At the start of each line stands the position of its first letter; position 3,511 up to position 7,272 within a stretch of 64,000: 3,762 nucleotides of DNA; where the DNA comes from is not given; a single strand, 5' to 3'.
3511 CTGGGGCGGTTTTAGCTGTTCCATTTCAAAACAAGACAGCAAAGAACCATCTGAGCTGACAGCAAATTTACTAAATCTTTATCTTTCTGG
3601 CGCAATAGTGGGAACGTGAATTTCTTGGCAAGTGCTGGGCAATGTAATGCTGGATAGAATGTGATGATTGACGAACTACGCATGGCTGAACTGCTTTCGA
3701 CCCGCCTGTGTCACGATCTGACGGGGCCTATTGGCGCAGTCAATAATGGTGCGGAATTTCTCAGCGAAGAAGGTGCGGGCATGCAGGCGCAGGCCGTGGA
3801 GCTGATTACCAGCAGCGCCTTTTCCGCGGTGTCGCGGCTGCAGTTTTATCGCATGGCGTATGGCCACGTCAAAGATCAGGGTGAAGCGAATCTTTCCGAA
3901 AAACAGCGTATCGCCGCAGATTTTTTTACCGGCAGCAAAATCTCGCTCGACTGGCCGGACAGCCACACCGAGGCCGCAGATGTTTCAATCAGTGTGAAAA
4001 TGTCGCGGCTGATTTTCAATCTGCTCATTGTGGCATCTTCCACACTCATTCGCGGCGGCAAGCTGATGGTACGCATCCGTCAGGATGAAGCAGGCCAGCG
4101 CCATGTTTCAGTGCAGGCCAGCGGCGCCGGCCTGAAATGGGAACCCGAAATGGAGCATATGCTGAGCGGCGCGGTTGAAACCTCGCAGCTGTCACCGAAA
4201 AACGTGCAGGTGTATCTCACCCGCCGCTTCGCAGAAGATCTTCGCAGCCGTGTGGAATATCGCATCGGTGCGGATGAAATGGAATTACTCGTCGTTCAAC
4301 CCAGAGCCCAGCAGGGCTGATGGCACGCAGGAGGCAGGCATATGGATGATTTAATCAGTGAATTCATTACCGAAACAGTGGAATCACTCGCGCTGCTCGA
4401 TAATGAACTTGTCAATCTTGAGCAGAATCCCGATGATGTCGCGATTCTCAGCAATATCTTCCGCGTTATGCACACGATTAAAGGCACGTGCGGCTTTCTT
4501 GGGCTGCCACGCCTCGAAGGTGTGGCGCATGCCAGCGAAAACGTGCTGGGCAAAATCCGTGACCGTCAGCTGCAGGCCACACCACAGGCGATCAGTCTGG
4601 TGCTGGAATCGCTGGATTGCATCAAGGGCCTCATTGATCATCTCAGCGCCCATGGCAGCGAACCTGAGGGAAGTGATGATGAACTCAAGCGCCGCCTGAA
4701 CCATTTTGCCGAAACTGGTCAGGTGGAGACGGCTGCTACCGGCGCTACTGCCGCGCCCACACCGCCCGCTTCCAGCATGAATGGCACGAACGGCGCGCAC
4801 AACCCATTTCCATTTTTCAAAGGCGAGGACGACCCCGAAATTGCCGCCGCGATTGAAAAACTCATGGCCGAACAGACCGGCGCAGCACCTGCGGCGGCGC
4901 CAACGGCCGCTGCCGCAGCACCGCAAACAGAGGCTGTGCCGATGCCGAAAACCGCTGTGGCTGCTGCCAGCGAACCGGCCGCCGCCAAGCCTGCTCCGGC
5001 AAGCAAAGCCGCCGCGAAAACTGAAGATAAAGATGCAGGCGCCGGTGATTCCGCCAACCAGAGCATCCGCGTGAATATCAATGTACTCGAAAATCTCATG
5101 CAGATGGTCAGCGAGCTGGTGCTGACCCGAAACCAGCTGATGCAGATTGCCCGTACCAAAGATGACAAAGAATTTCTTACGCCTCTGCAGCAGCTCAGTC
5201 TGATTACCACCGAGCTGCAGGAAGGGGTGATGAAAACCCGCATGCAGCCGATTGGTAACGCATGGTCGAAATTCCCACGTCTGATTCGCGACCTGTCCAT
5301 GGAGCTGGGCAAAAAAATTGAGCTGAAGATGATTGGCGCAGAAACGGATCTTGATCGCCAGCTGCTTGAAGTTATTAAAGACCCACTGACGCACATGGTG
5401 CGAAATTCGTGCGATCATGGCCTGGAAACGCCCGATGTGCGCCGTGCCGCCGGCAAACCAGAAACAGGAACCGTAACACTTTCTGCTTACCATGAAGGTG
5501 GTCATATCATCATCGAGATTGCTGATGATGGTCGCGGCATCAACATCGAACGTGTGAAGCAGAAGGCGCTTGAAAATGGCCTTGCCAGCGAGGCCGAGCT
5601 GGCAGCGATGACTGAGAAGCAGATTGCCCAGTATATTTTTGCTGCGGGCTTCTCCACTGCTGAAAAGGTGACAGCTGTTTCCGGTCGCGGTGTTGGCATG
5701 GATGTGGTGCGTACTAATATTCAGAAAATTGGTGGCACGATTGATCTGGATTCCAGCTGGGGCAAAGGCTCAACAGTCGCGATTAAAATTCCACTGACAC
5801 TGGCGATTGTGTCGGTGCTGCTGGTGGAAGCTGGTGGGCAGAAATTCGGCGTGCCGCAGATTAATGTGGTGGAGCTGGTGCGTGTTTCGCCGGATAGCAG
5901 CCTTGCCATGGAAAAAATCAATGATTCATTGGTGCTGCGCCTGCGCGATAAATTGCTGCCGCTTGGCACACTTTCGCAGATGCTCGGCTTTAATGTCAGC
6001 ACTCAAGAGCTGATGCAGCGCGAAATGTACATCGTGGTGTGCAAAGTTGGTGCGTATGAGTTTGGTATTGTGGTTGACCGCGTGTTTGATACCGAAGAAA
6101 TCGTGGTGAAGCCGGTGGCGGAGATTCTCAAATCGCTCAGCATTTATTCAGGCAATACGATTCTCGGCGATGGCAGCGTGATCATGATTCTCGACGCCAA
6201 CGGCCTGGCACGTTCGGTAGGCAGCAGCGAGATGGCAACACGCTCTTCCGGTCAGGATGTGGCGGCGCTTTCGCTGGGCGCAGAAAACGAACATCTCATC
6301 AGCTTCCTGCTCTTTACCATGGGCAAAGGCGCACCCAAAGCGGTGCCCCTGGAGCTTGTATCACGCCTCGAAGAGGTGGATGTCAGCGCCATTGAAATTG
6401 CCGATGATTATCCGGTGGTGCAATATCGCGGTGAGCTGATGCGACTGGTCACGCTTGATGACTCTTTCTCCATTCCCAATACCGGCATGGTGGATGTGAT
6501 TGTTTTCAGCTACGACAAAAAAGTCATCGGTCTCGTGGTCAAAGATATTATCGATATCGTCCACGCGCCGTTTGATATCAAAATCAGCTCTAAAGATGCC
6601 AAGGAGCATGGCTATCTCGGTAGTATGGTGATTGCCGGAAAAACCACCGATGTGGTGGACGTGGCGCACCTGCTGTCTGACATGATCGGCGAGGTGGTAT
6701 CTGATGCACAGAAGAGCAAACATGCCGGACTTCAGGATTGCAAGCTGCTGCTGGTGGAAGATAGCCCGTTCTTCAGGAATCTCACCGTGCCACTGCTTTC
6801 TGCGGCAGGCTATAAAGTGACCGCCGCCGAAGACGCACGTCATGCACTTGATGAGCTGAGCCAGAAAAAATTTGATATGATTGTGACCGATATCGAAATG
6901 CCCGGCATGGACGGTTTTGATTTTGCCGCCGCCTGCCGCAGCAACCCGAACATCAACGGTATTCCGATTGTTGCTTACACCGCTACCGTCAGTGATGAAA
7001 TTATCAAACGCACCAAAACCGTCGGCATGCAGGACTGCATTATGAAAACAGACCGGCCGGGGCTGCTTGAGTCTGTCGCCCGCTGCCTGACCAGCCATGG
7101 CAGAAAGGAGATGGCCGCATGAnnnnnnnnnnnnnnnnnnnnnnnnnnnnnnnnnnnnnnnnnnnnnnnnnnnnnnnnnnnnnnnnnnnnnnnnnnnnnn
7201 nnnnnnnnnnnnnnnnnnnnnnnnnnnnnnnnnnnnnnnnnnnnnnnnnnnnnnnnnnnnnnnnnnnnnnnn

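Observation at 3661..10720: ChpT-type phosphotransferase as first gene of a cheA(REC-hybrid)-cheW-cheY-cheB-cheR operon ending tail-to-tail with ctrA: possible chemosensory input into the CtrA phosphorelay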

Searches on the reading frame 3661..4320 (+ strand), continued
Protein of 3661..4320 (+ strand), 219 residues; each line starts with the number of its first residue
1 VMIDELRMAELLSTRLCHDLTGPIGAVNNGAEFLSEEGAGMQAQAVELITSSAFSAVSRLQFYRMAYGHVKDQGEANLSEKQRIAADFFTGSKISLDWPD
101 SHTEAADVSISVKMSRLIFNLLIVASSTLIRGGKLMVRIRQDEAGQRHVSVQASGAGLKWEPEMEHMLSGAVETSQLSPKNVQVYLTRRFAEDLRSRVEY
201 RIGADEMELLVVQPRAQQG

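Call 59: search_protein_families(library=pfam, proteins=[L088:4699-7023:+, L085:10060-12861:+, L087:4867-5235:+, L085:8968-9648:+, L088:3995-4639:+, L087:3962-4624:+, L089:3944-4600:+])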
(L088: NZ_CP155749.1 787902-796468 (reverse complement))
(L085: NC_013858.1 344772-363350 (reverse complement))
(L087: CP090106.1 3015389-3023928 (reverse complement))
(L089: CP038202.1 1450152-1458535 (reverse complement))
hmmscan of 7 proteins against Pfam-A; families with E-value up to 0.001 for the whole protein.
L088:4699-7023:+ (774 aa): 4 families
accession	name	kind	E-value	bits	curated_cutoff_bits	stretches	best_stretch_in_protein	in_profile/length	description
PF01584.24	CheW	-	4.3e-18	65.7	23.5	1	397-522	3-136/138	CheW-like domain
PF02518.31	HATPase_c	-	3.3e-17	63.4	26.4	1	251-390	4-110/111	Histidine kinase-, DNA gyrase B-, and HSP90-like ATPase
PF01627.28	Hpt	-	5.6e-17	62.2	24.6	1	3-95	1-82/84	Hpt domain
PF02895.20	H-kinase_dim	-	1.7e-06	28.8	23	1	143-202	2-67/68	Signal transducing histidine kinase, homodimeric domain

L085:10060-12861:+ (933 aa): 5 families
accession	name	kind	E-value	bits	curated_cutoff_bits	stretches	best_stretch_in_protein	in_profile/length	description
PF01584.24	CheW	-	1.2e-34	119.4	23.5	2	505-638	2-135/138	CheW-like domain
PF00072.30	Response_reg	-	1.4e-19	70.7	30.2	1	811-919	1-107/111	Response regulator receiver domain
PF02518.31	HATPase_c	-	1.8e-17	64.2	26.4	1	360-499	4-110/111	Histidine kinase-, DNA gyrase B-, and HSP90-like ATPase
PF01627.28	Hpt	-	2.9e-17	63.1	24.6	1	3-95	1-82/84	Hpt domain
PF02895.20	H-kinase_dim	-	8.1e-16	58.7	23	1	253-312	2-68/68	Signal transducing histidine kinase, homodimeric domain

L087:4867-5235:+ (122 aa): 1 family
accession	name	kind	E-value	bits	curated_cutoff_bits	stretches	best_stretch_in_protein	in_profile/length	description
PF00072.30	Response_reg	-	7.8e-12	45.8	30.2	1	7-113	2-108/111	Response regulator receiver domain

L085:8968-9648:+ (226 aa): 1 family
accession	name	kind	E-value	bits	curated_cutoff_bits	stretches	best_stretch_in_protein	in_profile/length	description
PF10090.15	HPTransfase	-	1.2e-26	93.3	22.9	1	92-216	1-121/123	Histidine phosphotransferase C-terminal domain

L088:3995-4639:+ (214 aa): 1 family
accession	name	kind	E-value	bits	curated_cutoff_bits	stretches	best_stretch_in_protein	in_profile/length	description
PF10090.15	HPTransfase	-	6.2e-29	100.7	22.9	1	81-194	2-114/123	Histidine phosphotransferase C-terminal domain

L087:3962-4624:+ (220 aa): 1 family
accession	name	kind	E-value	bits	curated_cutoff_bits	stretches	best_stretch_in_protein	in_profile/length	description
PF10090.15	HPTransfase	-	1e-35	122.6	22.9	1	83-204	1-122/123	Histidine phosphotransferase C-terminal domain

L089:3944-4600:+ (218 aa): 1 family
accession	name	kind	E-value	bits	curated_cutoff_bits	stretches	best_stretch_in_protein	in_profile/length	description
PF10090.15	HPTransfase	-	3.7e-24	85.3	22.9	1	95-212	2-122/123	Histidine phosphotransferase C-terminal domain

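Call 60: search_protein_families(library=ncbifam, proteins=[L087:3962-4624:+, L085:8968-9648:+, L088:3995-4639:+, L089:3944-4600:+, L087:4867-5235:+], max_evalue=1e-10)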
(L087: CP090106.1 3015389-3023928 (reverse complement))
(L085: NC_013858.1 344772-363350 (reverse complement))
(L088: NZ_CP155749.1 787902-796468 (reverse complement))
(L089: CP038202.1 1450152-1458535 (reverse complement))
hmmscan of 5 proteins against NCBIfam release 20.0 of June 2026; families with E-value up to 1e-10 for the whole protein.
L087:3962-4624:+ (220 aa): 2 families
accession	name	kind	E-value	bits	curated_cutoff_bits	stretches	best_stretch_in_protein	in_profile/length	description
NF046018.1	HisPtaseChptBrucRhz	equivalog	3.1e-90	301.2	240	1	7-211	4-211/211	histidine phosphotransferase ChpT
NF046025.1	HisPtaseChptCaul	equivalog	8.5e-51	172.3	225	1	12-212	2-204/204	histidine phosphotransferase ChpT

L085:8968-9648:+ (226 aa): 2 families
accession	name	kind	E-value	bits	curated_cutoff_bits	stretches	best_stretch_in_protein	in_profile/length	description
NF046018.1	HisPtaseChptBrucRhz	equivalog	3.8e-38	131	240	1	17-224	13-210/211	histidine phosphotransferase ChpT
NF046025.1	HisPtaseChptCaul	equivalog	1.9e-32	112.4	225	1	18-224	7-202/204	histidine phosphotransferase ChpT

L088:3995-4639:+ (214 aa): 2 families
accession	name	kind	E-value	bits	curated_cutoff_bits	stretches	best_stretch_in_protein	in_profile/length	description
NF046018.1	HisPtaseChptBrucRhz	equivalog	1.2e-49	168.6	240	1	2-205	5-206/211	histidine phosphotransferase ChpT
NF046025.1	HisPtaseChptCaul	equivalog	8.4e-49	165.8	225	1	7-196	3-190/204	histidine phosphotransferase ChpT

L089:3944-4600:+ (218 aa): 2 families
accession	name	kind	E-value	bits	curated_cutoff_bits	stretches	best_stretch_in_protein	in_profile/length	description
NF046025.1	HisPtaseChptCaul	equivalog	4.4e-24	85.1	225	1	19-153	2-135/204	histidine phosphotransferase ChpT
NF046018.1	HisPtaseChptBrucRhz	equivalog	1.1e-21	77.1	240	1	16-147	6-137/211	histidine phosphotransferase ChpT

L087:4867-5235:+ (122 aa): 1 family
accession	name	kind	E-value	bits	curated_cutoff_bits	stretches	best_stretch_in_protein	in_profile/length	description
NF041733.1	resp_reg_CseB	equivalog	2e-12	47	350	1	6-113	3-109/228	two-component system response regulator CseB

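Call 84: predict_structure(alignment_id=A2)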
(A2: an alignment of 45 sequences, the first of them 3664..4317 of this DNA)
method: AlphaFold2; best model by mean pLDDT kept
length: 218 residues; sequences in the alignment: 45
mean_pLDDT: 92.0   pTM: 0.89
mean pLDDT of the five models: 92.0, 90.0, 89.8, 88.0, 87.4
residues with pLDDT >= 90: 173; 70-90: 39; 50-70: 4; < 50: 2
segments of 3 or more residues with pLDDT < 50: none
pLDDT, mean of each block of 10 residues (from residue 1): 87 94 92 79 91 95 90 92 96 96 91 96 96 97 93 96 90 92 95 94 96 72
secondary structure, 60 per line:
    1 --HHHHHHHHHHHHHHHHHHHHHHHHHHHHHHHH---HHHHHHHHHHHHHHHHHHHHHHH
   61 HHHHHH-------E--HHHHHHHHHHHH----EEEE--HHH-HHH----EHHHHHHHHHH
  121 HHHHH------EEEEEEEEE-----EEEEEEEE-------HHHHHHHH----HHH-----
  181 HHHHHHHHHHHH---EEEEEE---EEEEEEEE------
elements in order: H3-34 H38-66 H77-88 E93-96 H111-125 E132-140 E146-153 H161-168 H181-192 E196-201 E205-212

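Call 86: fold_search(model_id=the predicted structure, library=pdb)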
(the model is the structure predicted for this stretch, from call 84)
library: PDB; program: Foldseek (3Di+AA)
matches with E <= 10: 1155; with E <= 0.001: 269
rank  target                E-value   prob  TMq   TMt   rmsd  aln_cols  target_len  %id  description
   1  4qpj_B                5.5e-17  1.00  0.80  0.83   2.7       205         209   29  2.7 Angstrom Structure of a Phosphotransferase in Complex with a Receiver Domain (released 2015-07-15)
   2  4fmt_A                6.6e-17  1.00  0.81  0.84   2.8       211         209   26  Crystal structure of a ChpT protein (CC_3470) from Caulobacter crescentus CB15 at 2.30 A resolution (released 2012-07-25)
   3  4fmt_B                9.3e-17  1.00  0.81  0.85   2.7       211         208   25  Crystal structure of a ChpT protein (CC_3470) from Caulobacter crescentus CB15 at 2.30 A resolution (released 2012-07-25)
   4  4qpj_A                2.6e-16  1.00  0.78  0.81   3.0       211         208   29  2.7 Angstrom Structure of a Phosphotransferase in Complex with a Receiver Domain (released 2015-07-15)
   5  4qpk_A                5.6e-16  1.00  0.77  0.81   3.0       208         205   29  1.7 Angstrom Structure of a Bacterial Phosphotransferase (released 2015-07-15)
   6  4qpk_B                1.6e-15  1.00  0.79  0.83   2.9       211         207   29  1.7 Angstrom Structure of a Bacterial Phosphotransferase (released 2015-07-15)
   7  4fpp_A                2.7e-15  1.00  0.80  0.85   2.9       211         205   26  Bacterial phosphotransferase (released 2012-09-12)
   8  3dge_A                1.6e-09  1.00  0.55  0.52   7.0       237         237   14  Structure of a histidine kinase-response regulator complex reveals insights into Two-component signaling and a novel c (released 2009-07-07)
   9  6rh0_B                1.8e-09  1.00  0.57  0.54   7.0       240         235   12  Revisiting pH-gated conformational switch. Complex HK853-RR468 pH 5.5 (released 2020-02-19)
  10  4kp4_A                2.1e-09  1.00  0.46  0.46   7.6       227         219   15  Deciphering cis-trans directionality and visualizing autophosphorylation in histidine kinases. (released 2014-02-12)
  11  5c93_B                2.6e-09  1.00  0.47  0.46   8.9       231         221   12  Histidine kinase with ATP (released 2016-07-27)
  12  6rh8_A                2.9e-09  1.00  0.57  0.54   6.6       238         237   13  Revisiting pH-gated conformational switch. Complex HK853 mutant H260A -RR468 mutant D53A pH 5.3 (released 2020-02-19)
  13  4kp4_B                3.3e-09  1.00  0.54  0.54   6.3       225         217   15  Deciphering cis-trans directionality and visualizing autophosphorylation in histidine kinases. (released 2014-02-12)
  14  9jfj_C                3.5e-09  1.00  0.51  0.49   8.1       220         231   10  Crystal structure of the cytoplasmic domain of ZraS in ADP-bound form (released 2025-03-26)
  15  4u7o_B                3.9e-09  1.00  0.47  0.47   8.2       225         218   12  Active histidine kinase bound with ATP (released 2015-09-02)
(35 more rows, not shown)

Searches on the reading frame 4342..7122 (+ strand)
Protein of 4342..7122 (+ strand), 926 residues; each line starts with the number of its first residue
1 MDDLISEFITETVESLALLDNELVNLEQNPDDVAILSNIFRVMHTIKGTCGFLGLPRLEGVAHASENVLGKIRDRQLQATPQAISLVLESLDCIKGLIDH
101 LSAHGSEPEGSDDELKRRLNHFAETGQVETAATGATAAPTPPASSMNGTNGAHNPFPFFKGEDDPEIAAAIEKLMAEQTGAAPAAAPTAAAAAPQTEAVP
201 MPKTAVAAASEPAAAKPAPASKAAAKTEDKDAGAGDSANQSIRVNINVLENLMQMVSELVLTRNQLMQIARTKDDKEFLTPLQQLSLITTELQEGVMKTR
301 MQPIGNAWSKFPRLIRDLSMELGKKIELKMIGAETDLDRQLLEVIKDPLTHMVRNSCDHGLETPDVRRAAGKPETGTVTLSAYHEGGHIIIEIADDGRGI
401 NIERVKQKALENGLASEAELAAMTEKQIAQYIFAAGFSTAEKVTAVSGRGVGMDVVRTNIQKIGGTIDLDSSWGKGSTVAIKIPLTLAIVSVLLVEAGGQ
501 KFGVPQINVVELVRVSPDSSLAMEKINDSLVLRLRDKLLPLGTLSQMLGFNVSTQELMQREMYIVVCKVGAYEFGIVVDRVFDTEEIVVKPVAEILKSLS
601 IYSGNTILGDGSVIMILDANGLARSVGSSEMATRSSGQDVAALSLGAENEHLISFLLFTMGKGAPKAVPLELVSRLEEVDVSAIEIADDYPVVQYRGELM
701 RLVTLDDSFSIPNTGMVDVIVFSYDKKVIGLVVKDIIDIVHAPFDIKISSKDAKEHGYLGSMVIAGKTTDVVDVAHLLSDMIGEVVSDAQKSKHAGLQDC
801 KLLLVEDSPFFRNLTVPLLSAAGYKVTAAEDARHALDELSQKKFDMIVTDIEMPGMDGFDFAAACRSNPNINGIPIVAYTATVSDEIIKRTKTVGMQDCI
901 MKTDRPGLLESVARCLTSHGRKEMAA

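Call 3: search_protein_families(library=pfam, proteins=[window:4342-7122:+])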
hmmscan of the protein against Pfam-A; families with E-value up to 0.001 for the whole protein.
window:4342-7122:+ (926 aa): 5 families
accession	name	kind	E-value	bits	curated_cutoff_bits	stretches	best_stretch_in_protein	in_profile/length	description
PF01584.24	CheW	-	1e-29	103.4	23.5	2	492-625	2-136/138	CheW-like domain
PF00072.30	Response_reg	-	9.8e-22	77.7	30.2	1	803-907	2-105/111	Response regulator receiver domain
PF02518.31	HATPase_c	-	4.9e-18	66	26.4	1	347-486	4-110/111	Histidine kinase-, DNA gyrase B-, and HSP90-like ATPase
PF01627.28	Hpt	-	3.2e-14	53.4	24.6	1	3-95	1-75/84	Hpt domain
PF02895.20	H-kinase_dim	-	6.7e-14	52.5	23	1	239-299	1-68/68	Signal transducing histidine kinase, homodimeric domain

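Call 4: search_protein_families(library=ncbifam, proteins=[window:4342-7122:+])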
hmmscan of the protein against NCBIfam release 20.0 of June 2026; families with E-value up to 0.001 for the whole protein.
window:4342-7122:+ (926 aa): 97 families (the best 25 are shown)
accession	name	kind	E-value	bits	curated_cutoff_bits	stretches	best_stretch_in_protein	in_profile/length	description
NF041336.1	CheA_Halo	equivalog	6.7e-134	448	950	2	198-621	245-665/666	chemotaxis protein CheA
NF007835.0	PRK10547.1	equivalog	2.4e-112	376.7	793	2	202-623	240-657/670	chemotaxis protein CheA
NF011874.0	PRK15347.1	equivalog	2.6e-24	85.4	852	1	800-902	691-795/921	two component system sensor kinase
TIGR02956.1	TMAO_torS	equivalog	1.5e-22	79.5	676.5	2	783-918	685-822/967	TMAO reductase system sensor histidine kinase/response regulator TorS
NF008099.0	PRK10841.1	equivalog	5.8e-22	77.3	920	1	788-918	813-938/949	two-component system sensor histidine kinase RcsC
NF008302.0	PRK11091.1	equivalog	6.1e-19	67.7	838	1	781-903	507-629/779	aerobic respiration two-component sensor histidine kinase ArcB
NF008318.0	PRK11107.1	equivalog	1.1e-18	66.8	890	1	777-902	645-770/920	two-component sensor histidine kinase BarA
NF045901.1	HisKinLetSLeg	equivalog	1e-15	56.9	1650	1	797-913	669-786/906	two-component system sensor histidine kinase LetS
NF007969.0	PRK10693.1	equivalog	4.2e-14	52.3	329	1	797-915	5-123/337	two-component system response regulator RssB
NF046022.1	RespRegCpdRBruc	equivalog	1.9e-13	50.5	180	1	801-881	3-84/120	cell cycle two-component system response regulator CpdR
NF007420.1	PRK09959.1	equivalog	6e-13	47.3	1995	1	800-903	959-1060/1197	acid-sensing system histidine kinase EvgS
NF052596.1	RR_EAL_PvrR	equivalog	2e-12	46.4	580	1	798-902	2-110/398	response regulator cyclic di-GMP phosphodiesterase PvrR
NF053854.1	RespRegPhoBBctds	equivalog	4.8e-12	45.7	270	1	803-902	2-100/225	two-component system response regulator PhoB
NF038297.2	hybrid_HK_HrmK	equivalog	6.7e-12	44.8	725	1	795-885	486-576/607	hybrid histidine kinase/response regulator HrmK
NF007135.0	PRK09581.1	equivalog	8e-12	44.7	474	1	801-884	4-87/457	PleD family two-component system response regulator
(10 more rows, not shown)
